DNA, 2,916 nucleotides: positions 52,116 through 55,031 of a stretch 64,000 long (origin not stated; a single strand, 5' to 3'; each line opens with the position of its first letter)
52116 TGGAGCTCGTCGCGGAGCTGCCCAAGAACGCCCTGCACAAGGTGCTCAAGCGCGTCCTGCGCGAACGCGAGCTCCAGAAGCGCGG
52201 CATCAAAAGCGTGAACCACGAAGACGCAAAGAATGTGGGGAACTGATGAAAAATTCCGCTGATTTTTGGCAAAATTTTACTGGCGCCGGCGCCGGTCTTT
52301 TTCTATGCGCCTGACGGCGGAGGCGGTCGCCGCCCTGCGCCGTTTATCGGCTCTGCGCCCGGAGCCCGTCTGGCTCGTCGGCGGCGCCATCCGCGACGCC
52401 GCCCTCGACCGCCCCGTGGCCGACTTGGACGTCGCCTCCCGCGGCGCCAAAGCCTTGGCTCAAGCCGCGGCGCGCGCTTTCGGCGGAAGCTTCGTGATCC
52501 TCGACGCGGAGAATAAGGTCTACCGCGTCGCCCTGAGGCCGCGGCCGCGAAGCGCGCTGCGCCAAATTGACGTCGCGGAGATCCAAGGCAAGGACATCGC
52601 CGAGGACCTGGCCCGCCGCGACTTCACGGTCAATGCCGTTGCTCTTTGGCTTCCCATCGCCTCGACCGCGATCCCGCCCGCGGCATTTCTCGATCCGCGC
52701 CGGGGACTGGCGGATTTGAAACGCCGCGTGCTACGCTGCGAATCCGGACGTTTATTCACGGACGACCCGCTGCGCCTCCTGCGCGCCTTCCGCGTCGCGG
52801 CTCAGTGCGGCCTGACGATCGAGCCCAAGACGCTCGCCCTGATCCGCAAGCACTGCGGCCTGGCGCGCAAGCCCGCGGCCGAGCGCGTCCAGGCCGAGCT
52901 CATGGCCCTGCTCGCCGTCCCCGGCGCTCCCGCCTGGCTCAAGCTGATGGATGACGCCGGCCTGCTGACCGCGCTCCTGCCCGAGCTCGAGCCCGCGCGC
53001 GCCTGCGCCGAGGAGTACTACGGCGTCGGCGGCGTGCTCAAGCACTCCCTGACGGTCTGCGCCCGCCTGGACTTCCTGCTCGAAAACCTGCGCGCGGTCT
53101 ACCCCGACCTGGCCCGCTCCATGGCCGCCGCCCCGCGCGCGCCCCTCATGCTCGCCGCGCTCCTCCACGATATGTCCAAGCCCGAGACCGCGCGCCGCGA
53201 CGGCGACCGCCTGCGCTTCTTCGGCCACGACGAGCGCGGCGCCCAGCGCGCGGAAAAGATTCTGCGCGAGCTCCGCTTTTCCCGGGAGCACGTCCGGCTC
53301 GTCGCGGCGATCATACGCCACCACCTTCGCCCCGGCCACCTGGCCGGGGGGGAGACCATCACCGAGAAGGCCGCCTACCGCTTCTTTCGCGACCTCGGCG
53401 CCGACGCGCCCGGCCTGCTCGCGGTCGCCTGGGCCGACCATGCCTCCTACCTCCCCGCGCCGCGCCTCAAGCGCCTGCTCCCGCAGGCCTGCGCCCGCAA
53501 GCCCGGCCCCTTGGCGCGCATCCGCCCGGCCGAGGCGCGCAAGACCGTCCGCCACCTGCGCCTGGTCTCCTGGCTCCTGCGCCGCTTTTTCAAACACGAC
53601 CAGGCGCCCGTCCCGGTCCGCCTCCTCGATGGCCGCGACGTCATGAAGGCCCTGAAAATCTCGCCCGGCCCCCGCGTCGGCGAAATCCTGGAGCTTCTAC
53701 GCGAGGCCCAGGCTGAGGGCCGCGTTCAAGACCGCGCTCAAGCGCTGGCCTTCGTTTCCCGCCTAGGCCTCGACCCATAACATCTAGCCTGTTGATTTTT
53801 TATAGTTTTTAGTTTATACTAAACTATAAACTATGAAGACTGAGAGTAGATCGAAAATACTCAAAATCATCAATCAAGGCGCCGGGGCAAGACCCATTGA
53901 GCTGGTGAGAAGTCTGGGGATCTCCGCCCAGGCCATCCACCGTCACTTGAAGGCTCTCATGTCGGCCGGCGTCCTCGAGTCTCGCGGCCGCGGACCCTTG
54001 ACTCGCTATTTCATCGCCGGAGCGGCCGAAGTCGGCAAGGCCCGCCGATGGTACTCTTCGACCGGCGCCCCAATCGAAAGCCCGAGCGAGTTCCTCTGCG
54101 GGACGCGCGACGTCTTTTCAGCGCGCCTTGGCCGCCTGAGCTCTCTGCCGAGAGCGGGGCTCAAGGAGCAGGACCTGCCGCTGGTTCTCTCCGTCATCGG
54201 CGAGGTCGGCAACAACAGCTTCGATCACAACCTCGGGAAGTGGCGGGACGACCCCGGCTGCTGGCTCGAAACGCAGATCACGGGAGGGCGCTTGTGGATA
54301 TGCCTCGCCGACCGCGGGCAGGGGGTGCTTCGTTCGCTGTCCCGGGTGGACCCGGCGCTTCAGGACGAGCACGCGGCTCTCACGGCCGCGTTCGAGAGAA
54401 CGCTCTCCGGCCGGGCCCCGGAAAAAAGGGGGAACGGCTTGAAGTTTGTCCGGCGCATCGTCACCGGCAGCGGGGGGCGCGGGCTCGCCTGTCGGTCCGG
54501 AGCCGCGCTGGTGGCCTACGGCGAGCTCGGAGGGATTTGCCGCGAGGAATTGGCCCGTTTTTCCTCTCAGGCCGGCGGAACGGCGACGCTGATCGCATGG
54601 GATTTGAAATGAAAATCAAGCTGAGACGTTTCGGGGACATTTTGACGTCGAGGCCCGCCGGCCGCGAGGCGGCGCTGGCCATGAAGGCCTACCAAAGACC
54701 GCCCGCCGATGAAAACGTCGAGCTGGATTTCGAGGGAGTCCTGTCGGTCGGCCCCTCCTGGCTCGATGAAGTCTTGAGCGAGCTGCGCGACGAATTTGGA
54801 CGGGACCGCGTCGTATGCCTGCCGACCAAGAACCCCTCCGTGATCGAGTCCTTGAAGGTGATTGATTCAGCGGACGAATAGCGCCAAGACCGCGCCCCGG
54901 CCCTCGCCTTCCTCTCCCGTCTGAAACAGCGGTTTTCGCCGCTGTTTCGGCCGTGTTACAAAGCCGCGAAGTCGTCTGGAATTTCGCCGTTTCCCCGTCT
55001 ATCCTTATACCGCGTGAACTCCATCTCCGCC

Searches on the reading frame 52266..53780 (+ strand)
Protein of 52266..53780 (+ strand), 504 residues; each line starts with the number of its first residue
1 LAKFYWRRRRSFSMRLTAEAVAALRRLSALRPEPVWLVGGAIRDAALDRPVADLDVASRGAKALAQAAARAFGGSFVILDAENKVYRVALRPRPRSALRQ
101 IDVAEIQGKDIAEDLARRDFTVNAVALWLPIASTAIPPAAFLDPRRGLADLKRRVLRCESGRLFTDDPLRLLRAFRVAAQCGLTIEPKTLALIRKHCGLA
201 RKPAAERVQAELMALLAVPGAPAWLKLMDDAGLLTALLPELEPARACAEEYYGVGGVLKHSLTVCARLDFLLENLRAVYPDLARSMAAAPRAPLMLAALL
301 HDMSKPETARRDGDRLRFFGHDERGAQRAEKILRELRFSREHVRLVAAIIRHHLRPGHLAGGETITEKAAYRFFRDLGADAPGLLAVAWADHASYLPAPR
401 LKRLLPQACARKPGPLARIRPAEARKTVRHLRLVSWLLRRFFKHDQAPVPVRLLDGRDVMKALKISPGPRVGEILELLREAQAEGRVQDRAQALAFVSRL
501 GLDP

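Call 78: search_protein_families(library=pfam, proteins=[window:52266-53780:+], max_evalue=0.0001)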
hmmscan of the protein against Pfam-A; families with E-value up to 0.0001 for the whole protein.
window:52266-53780:+ (504 aa): 4 families
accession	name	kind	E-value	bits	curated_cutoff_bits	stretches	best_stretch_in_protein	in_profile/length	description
PF01743.26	PolyA_pol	-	7.2e-14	52.6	23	1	35-157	1-126/126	Poly A polymerase head domain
PF12627.12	PolyA_pol_RNAbd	-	2.8e-13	49.9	22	1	182-243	1-62/64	Probable RNA and SrmB- binding site of polymerase A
PF01966.28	HD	-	1e-06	29.5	22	1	282-367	20-93/116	HD domain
PF13735.12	tRNA_NucTran2_2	-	1.5e-06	28.7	27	1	455-494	106-145/149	tRNA nucleotidyltransferase domain 2 putative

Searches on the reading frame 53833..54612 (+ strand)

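Call 44: search_protein_families(library=pfam, proteins=[window:53833-54612:+], max_evalue=0.001)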
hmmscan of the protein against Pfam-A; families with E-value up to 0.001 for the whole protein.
window:53833-54612:+ (259 aa): 4 families
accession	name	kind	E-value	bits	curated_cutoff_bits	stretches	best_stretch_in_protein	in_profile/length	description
PF13412.12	HTH_24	-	6.9e-08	32.4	21.9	1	4-49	3-48/48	Winged helix-turn-helix DNA-binding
PF01022.26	HTH_5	-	5.1e-06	26.7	22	1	4-49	2-46/47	Bacterial regulatory protein, arsR family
PF12840.13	HTH_20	-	4.5e-05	23.8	27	1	5-51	5-51/51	Helix-turn-helix domain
PF09339.16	HTH_IclR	-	0.00077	19.6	22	0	8-51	7-51/52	IclR helix-turn-helix domain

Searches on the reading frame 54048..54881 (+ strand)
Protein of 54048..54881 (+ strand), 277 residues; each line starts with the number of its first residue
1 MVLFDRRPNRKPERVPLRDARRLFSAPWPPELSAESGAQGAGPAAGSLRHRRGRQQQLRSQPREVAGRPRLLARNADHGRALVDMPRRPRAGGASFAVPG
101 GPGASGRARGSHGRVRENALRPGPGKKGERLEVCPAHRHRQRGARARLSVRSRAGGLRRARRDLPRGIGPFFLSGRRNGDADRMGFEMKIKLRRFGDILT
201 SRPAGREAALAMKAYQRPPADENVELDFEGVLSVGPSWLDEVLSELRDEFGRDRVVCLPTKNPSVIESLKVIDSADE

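Call 44: search_protein_families(library=pfam, proteins=[window:54048-54881:+], max_evalue=0.001)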
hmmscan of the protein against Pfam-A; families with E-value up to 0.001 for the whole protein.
window:54048-54881:+ (277 aa): 1 family
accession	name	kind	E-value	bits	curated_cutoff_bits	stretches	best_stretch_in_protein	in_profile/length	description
PF14213.11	DUF4325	-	4.2e-08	33.2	23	1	221-254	16-49/64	STAS-like domain of unknown function (DUF4325)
